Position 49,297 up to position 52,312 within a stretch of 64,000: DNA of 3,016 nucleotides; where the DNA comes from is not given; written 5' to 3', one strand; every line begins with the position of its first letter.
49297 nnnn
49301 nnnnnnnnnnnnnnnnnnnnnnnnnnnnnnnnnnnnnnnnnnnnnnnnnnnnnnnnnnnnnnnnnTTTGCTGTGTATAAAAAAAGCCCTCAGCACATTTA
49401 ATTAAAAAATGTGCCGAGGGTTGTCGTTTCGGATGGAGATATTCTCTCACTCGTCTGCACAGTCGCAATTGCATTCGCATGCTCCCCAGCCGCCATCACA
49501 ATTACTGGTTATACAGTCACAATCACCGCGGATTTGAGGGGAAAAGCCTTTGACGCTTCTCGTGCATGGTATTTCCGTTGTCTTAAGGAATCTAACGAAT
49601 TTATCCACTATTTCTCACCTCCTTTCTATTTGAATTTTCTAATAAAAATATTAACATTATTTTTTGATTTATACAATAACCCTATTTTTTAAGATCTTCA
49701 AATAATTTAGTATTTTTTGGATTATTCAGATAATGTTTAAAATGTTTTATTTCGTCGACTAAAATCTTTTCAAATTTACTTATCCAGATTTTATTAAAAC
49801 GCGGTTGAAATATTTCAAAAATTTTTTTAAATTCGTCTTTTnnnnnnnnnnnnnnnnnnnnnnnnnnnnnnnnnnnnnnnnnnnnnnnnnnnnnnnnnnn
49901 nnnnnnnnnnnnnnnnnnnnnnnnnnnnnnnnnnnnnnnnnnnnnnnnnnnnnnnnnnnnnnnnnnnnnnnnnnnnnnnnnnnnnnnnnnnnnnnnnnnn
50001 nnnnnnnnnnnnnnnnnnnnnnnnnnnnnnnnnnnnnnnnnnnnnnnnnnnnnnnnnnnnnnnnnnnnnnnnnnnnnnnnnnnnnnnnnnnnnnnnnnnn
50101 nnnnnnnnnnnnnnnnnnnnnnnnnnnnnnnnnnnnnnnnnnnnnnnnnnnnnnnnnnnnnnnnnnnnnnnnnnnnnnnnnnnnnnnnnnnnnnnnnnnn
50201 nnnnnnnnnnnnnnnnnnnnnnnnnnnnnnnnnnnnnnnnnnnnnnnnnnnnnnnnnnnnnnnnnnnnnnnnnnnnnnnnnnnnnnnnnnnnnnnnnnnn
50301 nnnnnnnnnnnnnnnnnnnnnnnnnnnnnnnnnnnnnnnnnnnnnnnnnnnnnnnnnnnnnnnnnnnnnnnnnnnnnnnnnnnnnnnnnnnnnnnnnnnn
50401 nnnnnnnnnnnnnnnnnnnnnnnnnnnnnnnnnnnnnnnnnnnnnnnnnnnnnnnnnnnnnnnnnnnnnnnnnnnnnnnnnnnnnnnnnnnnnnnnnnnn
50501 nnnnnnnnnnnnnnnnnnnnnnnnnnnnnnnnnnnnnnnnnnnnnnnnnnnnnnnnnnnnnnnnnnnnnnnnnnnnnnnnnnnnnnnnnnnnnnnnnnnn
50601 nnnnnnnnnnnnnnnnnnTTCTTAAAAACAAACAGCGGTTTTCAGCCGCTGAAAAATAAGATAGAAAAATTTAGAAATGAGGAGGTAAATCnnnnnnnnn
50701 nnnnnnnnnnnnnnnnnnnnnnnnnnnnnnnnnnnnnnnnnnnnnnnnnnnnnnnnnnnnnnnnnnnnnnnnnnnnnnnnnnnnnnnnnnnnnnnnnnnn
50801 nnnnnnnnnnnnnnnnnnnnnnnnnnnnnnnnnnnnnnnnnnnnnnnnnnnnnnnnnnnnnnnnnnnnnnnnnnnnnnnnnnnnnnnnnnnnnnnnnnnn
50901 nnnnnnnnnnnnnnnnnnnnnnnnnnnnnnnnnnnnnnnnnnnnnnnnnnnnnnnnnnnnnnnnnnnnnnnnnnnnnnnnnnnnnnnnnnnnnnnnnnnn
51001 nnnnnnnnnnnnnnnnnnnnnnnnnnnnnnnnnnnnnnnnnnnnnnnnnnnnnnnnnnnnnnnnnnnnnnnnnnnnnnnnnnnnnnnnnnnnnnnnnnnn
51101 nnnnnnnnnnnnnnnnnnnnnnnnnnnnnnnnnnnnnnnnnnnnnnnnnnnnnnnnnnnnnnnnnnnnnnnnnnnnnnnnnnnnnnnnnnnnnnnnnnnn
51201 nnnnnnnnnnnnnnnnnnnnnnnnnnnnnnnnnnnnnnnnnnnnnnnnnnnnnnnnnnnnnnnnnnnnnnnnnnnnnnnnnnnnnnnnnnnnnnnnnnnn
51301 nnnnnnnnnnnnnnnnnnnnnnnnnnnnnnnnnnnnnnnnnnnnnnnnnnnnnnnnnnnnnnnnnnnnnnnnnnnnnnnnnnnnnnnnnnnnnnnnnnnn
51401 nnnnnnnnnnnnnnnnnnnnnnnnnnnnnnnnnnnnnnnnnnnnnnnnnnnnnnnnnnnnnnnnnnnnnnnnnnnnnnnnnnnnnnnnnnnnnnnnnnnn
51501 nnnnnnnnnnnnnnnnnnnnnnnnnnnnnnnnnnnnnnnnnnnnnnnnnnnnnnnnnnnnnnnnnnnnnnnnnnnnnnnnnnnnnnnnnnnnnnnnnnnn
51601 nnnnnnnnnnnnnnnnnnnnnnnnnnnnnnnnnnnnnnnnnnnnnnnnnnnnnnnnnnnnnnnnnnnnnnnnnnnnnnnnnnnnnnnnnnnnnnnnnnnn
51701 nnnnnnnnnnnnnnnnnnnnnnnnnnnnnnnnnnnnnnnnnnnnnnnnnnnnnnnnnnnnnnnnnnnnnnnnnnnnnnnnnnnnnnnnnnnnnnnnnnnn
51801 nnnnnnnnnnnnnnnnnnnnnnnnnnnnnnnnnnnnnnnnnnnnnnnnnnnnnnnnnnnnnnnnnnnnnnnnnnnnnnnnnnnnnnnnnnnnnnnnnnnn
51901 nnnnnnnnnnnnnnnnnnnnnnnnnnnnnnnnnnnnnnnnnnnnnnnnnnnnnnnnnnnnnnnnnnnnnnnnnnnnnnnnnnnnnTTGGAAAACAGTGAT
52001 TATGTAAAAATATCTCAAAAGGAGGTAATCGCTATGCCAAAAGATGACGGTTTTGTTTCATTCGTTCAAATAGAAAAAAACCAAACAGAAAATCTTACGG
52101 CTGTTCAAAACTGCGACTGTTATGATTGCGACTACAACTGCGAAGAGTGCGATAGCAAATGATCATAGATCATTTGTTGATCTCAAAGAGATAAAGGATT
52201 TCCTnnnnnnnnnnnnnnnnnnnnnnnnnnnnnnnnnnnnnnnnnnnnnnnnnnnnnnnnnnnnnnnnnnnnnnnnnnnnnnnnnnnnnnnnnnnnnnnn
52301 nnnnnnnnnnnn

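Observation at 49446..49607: Unannotated minus-strand gene for a 53-aa octa-cysteine peptide; the annotated plus-strand ORF here is probably wrong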

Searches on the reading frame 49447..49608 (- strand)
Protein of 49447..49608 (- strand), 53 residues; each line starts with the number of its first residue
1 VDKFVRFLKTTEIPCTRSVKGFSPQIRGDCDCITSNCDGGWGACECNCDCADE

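Call 3: search_protein_families(library=ncbifam, proteins=[window:49447-49608:-], max_evalue=0.1)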
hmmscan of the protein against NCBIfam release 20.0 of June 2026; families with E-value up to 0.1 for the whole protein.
window:49447-49608:- (53 aa): 0 families

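Call 4: search_protein_families(library=pfam, proteins=[window:49447-49608:-], max_evalue=0.1)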
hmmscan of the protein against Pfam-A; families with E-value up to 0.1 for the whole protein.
window:49447-49608:- (53 aa): 0 families

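Call 12: find_encoding_contigs(protein=P0014, flank=8000, max_places=4)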
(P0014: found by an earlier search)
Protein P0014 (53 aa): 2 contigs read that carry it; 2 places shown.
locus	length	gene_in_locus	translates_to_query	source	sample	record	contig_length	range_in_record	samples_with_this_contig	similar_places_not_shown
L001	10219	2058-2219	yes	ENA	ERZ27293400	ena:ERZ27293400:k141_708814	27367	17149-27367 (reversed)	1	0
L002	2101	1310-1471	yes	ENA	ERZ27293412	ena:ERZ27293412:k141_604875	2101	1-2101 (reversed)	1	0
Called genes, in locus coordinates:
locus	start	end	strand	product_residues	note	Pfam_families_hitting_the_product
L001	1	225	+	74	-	?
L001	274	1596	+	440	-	PF13353:Fer4_12 (weak), PF04055:Radical_SAM, PF13186:SPASM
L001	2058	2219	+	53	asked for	-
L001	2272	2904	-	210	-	-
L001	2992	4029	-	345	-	PF04055:Radical_SAM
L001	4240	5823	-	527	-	PF02463:SMC_N (faint), PF00005:ABC_tran, PF13304:AAA_21 (weak), PF00005:ABC_tran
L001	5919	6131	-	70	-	PF04149:DUF397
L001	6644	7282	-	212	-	PF01936:NYN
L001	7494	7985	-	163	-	-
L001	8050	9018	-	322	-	PF21068:ATPgraspMvdD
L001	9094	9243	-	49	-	-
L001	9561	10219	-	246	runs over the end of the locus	-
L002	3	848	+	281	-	?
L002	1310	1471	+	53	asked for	-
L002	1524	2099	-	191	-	?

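Call 13: find_encoding_contigs(protein=P0013, flank=8000, max_places=4)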
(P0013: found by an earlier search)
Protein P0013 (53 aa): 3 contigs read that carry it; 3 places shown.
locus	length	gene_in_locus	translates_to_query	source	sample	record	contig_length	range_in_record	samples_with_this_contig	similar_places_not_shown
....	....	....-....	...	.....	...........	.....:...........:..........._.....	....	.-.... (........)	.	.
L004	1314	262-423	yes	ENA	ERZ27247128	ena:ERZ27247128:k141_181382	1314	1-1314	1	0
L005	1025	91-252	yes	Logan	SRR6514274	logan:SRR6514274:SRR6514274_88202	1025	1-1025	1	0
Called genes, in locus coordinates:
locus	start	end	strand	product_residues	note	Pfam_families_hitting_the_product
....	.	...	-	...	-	?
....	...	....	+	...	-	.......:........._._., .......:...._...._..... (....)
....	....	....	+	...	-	-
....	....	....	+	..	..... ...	-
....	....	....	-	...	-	?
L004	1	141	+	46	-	?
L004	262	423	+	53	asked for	-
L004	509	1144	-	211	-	-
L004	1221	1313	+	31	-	?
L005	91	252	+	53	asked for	-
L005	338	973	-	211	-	-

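Call 14: find_homologous_proteins(query=window:49450-49608:-, max_evalue=0.01)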
Query seq(53 aa) (53 aa): 13 proteins with E <= 0.01 among 13 candidates.
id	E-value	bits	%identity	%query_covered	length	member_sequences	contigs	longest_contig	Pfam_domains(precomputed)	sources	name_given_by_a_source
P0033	1.3e-22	96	77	100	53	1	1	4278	-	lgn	-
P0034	1.9e-22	96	75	100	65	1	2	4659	-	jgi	-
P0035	1.4e-21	93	70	100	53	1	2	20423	-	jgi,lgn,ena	-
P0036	5.6e-21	91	75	96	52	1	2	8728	-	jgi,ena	-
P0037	2.9e-20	89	72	100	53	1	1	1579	-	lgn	-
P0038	1.3e-18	84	68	100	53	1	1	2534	-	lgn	-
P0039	5.9e-18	82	65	85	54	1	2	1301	-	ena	-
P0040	1.2e-17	81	67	96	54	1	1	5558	-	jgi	-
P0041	1.2e-17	81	64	100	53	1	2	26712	-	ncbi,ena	-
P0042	2.3e-17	80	66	100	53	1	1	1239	-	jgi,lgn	-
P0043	3.1e-17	80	60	100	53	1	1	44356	-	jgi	jgi:hypothetical protein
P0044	2.2e-15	74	65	92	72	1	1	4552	-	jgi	-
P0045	9.7e-13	65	57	100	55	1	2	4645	-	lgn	-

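Call 16: find_encoding_contigs(protein=P0043, flank=8000, max_places=2)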
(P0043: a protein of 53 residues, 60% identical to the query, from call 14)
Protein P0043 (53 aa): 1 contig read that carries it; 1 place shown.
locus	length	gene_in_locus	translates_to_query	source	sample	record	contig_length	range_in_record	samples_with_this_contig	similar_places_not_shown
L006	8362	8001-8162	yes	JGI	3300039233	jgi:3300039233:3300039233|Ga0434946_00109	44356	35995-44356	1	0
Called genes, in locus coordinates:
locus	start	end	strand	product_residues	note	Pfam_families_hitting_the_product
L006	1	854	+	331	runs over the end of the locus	PF00294:PfkB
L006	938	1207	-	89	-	PF01219:DAGK_prokar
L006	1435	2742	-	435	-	-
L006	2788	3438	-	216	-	-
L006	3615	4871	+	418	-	PF00070:Pyr_redox (faint), PF00890:FAD_binding_2 (faint), PF01134:GIDA (faint), PF01266:DAO (faint), PF03486:HI0933_like, PF07992:Pyr_redox_2 (faint), PF12831:FAD_oxidored, PF22780:HI0933_like_1st, +1 more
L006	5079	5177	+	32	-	-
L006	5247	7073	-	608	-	PF00930:DPPIV_N (faint), PF26549:Tricorn_N (weak), PF26550:Tricorn_2nd, PF02897:Peptidase_S9_N (faint), PF01738:DLH, PF00561:Abhydrolase_1 (weak), PF00326:Peptidase_S9, PF20434:BD-FAE (weak), +3 more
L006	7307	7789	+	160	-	PF20329:DUF6624 (weak)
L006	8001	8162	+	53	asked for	-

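Call 17: find_encoding_contigs(protein=P0041, flank=8000, max_places=2)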
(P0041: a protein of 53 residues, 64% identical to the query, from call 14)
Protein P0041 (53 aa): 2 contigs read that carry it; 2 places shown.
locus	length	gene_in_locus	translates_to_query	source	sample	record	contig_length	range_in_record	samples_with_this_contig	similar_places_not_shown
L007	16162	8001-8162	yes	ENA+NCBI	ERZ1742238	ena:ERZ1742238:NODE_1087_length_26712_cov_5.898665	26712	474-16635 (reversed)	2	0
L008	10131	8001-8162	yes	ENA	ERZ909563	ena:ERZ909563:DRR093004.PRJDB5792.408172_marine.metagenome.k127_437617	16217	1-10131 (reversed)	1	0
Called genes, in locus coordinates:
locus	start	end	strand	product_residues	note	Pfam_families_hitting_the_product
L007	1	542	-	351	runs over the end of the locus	PF00953:Glycos_transf_4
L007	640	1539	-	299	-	PF00768:Peptidase_S11, PF13354:Beta-lactamase2 (weak)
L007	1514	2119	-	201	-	PF04079:SMC_ScpB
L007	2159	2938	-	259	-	PF02616:SMC_ScpA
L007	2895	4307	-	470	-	PF01336:tRNA_anti-codon, PF00152:tRNA-synt_2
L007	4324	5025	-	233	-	-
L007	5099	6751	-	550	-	PF16927:HisKA_7TM, PF00512:HisKA, PF02518:HATPase_c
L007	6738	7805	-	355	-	PF01488:Shikimate_DH, PF01118:Semialdhyde_dh (weak)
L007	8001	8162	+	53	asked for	-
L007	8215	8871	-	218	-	-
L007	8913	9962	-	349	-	PF04055:Radical_SAM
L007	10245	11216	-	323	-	-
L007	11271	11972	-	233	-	PF13186:SPASM (faint)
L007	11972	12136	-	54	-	-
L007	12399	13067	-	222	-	PF01553:Acyltransferase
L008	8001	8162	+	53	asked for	-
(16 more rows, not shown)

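Call 18: find_encoding_contigs(protein=P0035, flank=8000, max_places=2)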
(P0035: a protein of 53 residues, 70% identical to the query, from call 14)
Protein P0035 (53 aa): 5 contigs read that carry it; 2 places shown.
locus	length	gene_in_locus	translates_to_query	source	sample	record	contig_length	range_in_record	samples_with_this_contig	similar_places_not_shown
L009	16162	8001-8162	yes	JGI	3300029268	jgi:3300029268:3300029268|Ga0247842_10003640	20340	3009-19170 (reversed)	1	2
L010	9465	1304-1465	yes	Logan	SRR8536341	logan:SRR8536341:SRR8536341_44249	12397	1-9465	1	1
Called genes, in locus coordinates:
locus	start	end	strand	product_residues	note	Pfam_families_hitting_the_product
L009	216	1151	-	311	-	PF00438:S-AdoMet_synt_N, PF02772:S-AdoMet_synt_M, PF02773:S-AdoMet_synt_C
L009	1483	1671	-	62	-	-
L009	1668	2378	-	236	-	PF06414:Zeta_toxin, PF13671:AAA_33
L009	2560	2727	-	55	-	-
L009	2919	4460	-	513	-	PF08903:DUF1846, PF20921:DUF1846_C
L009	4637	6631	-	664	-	-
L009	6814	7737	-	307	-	-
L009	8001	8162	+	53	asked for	-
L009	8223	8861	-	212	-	-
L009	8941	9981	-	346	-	PF04055:Radical_SAM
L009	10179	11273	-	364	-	PF07728:AAA_5 (faint), PF13177:DNA_pol3_delta2, PF00004:AAA, PF13401:AAA_22 (weak), PF22608:DNAX_ATPase_lid, PF12169:DNA_pol3_gamma3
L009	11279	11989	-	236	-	-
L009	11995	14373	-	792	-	PF26449:DUF8128, PF10412:TrwB_AAD_bind (weak), PF12696:TraG-D_C (faint)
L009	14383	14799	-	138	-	-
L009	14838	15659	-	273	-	-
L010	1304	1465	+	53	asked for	-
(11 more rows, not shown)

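Call 19: find_related_loci(query=A2, collection=genome_contigs, flank=8000)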
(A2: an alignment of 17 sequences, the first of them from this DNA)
Query A2 (53 aa) in genome_contigs; peptide patterns used: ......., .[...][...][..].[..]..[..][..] (x = any residue, [..] = any of these).
83 stretches matched a pattern; 5 encode a relative of the query (tblastn E <= 1e-3); 5 distinct loci.
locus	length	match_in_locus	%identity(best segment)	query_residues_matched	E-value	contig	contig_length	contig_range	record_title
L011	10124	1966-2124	75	1-53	3e-26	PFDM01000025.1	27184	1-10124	MAG: Parcubacteria group bacterium CG10_big_fil_rev_8_21_14_0_10_38_31 CG10_8_21_14_0.10_scaffold_12080_c, whole genome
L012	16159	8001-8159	72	1-53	2e-24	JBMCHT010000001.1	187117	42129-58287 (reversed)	MAG: Patescibacteria group bacterium isolate D1M01_139 NODE_8_length_187117_cov_9.469705, whole genome shotgun sequence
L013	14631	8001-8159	68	1-53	2e-22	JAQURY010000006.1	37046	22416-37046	MAG: Candidatus Paceibacterota bacterium isolate STD1_84 NODE_2193_length_37046_cov_4.495382_Sandtown_D1, whole genome s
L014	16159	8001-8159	64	1-53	3e-22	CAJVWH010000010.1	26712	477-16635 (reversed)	TPA_asm: uncultured bacterium isolate DRR093004_bin.40_MetaBAT_v2.12.1_MAG genome assembly, contig: NODE_1087_length_267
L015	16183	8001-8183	57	1-52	3e-15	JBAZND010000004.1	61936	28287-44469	MAG: Parcubacteria group bacterium isolate SO_2017_LW4_59 scaffold_1281_c1_LW137-91_2017, whole genome shotgun sequence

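Call 35: predict_structure(alignment_id=A3)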
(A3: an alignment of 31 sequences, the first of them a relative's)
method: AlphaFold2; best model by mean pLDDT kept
length: 211 residues; sequences in the alignment: 31
mean_pLDDT: 92.8   pTM: 0.89
mean pLDDT of the five models: 92.8, 92.7, 92.5, 91.5, 91.3
residues with pLDDT >= 90: 172; 70-90: 32; 50-70: 7; < 50: 0
segments of 3 or more residues with pLDDT < 50: none
pLDDT, mean of each block of 10 residues (from residue 1): 91 97 92 90 83 97 97 94 95 96 96 94 89 96 98 95 95 73 95 98 94 61
secondary structure, 60 per line:
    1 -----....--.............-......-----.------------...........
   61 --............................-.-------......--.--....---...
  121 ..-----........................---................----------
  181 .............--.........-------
elements in order: E6-9 H12-24 H26-31 H50-60 H63-90 E100-105 E111-114 E118-122 H128-151 H155-170 H181-193 H197-204

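Call 43: search_solved_structures(query=A3, max_evalue=10, show_alignments=2)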
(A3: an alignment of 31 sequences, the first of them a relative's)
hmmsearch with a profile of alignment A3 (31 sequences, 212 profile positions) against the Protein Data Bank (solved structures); distinct sequences matched with E-value up to 10: 1.
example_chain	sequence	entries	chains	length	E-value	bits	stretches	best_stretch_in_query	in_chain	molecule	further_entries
5lac_A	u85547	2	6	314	0.055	16.2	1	32-127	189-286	3Cl Protease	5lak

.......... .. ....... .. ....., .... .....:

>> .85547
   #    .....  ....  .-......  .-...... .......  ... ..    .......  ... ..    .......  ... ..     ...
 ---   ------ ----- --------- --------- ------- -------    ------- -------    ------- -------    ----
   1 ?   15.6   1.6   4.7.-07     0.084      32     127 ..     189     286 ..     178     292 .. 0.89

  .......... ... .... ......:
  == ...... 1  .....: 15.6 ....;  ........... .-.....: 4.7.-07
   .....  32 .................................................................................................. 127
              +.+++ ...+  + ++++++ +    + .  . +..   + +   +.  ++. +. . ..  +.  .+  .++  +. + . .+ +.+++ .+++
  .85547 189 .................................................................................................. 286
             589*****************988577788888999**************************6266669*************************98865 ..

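Call 44: search_protein_families(library=ncbifam, alignment_id=A3, max_evalue=10)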
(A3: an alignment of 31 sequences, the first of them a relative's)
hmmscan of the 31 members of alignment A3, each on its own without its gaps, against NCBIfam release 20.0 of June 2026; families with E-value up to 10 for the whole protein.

A. member 1, P0031 (211 aa): 1 family
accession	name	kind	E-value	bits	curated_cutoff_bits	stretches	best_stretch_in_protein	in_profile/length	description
NF046040.1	RelB_antitoxin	equivalog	0.045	14.1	50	1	57-76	36-55/69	type II toxin-antitoxin system RelB family antitoxin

B. families by the number of members that match (of 31 scanned): 13 families
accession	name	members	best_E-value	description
NF046040.1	RelB_antitoxin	5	0.0012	type II toxin-antitoxin system RelB family antitoxin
NF041389.1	dodecin_Halo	2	0.068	dodecin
NF051430.1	TDE2712_fam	1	0.00089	TDE2712 family protein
NF040557.1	CAS_Csx27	1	0.011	type VI-B CRISPR accessory protein Csx27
NF038297.2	hybrid_HK_HrmK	1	0.023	hybrid histidine kinase/response regulator HrmK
TIGR03137.1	AhpC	1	0.024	alkyl hydroperoxide reductase subunit C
NF009961.0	PRK13428.1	1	0.043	F0F1 ATP synthase subunit B/delta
NF006404.0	PRK08652.1-2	1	0.063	acetylornithine deacetylase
NF006822.0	PRK09344.1-4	1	0.076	phosphoenolpyruvate carboxykinase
NF008463.0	PRK11347.1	1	0.093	antitoxin ChpS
NF007215.0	PRK09637.1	1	0.11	RNA polymerase sigma factor SigZ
NF011118.0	PRK14548.1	1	0.13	50S ribosomal protein L23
NF033876.2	flagella_HExxH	1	6.9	flagellinolysin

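Call 57: find_related_loci(query=A4, collection=metagenome_contigs, flank=6000)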
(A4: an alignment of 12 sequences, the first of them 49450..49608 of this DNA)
Query A4 (53 aa) in metagenome_contigs; peptide patterns used: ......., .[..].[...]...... (x = any residue, [..] = any of these).
274 stretches matched a pattern; 24 encode a relative of the query (tblastn E <= 1e-3); 24 distinct loci.
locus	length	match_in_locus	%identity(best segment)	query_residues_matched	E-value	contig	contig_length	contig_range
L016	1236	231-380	80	1-50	3e-26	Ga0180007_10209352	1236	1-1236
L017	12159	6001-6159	75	1-53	5e-26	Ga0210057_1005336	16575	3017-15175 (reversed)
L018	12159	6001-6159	70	1-53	6e-25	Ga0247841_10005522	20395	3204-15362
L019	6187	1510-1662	75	1-51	4e-24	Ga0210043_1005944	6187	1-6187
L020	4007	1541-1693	75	1-51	4e-24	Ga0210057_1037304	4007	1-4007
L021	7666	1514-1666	75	1-51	4e-24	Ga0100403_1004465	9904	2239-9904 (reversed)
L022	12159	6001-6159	66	1-53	4e-22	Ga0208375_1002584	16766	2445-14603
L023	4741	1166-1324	66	1-53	4e-22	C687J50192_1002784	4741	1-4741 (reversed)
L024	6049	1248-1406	64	1-53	1e-21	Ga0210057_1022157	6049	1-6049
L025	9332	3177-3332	67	1-51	2e-21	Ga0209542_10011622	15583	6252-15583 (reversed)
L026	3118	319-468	68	1-50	3e-21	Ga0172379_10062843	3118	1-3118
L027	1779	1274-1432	66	1-53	3e-21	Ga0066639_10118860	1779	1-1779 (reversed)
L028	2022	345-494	64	4-53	3e-19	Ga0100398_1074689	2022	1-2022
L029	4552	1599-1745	65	5-53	4e-19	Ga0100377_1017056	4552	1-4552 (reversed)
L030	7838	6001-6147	65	5-53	4e-19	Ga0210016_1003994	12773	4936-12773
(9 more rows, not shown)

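Call 61: search_protein_representatives(alignment_id=A4)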
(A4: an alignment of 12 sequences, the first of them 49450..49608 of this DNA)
Query: 12 sequences, 53 profile positions. Proteins with E-value up to 0.001 (for the whole library): 9; up to 1e-10: 3; up to 1e-30: 0. The best 9 are listed.
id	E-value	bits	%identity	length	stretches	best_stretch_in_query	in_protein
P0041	3.2e-26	107.5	-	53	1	1-53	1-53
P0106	3.8e-22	94.5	-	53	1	1-53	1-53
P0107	1.5e-11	60.5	-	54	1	8-53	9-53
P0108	1.4e-06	44.6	-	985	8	16-30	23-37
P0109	1.3e-05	41.5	-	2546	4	3-39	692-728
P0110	7.7e-05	39.0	-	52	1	1-51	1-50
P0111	1.4e-04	38.2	-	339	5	11-35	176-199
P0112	2.1e-04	37.7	-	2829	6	10-43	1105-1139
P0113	4.3e-04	36.6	-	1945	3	15-43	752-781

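Call 74: search_protein_families(library=padloc, proteins=[window:49447-49608:-], max_evalue=0.01)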
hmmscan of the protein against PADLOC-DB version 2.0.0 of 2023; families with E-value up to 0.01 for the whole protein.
window:49447-49608:- (53 aa): 0 families

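Call 81: predict_structure(alignment_id=A4)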
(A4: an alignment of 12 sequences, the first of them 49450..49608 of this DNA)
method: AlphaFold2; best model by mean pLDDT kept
length: 53 residues; sequences in the alignment: 12
mean_pLDDT: 43.5   pTM: 0.15
mean pLDDT of the five models: 43.5, 43.1, 42.9, 42.3, 39.4
residues with pLDDT >= 90: 0; 70-90: 0; 50-70: 2; < 50: 51
segments of 3 or more residues with pLDDT < 50: 1-10, 12-36, 38-53
pLDDT, mean of each block of 10 residues (from residue 1): 46 44 43 44 42 39
secondary structure, 60 per line:
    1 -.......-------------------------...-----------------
elements in order: H2-8

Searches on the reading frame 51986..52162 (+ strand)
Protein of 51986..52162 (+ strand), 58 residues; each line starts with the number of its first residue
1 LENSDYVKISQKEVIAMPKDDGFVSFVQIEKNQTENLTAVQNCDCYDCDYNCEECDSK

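Call 3: search_protein_families(library=ncbifam, proteins=[window:51986-52162:+], max_evalue=0.1)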
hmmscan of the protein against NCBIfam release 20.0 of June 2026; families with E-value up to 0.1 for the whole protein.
window:51986-52162:+ (58 aa): 0 families

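Call 4: search_protein_families(library=pfam, proteins=[window:51986-52162:+], max_evalue=0.1)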
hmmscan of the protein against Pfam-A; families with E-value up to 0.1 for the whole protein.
window:51986-52162:+ (58 aa): 0 families

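Call 33: find_homologous_proteins(query=window:51986-52159:+, max_evalue=0.1)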
Query seq(58 aa) (58 aa): 2 proteins with E <= 0.1 among 2 candidates.
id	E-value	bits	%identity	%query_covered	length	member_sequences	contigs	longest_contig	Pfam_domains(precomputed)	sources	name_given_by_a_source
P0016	9.8e-32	124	100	100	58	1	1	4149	-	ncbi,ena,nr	ncbi:MAG: hypothetical protein M1308_20590 [Actinobacteria bacterium]|nr:hypothetical protein [Actin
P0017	4.8e-21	91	100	72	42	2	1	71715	-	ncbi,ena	-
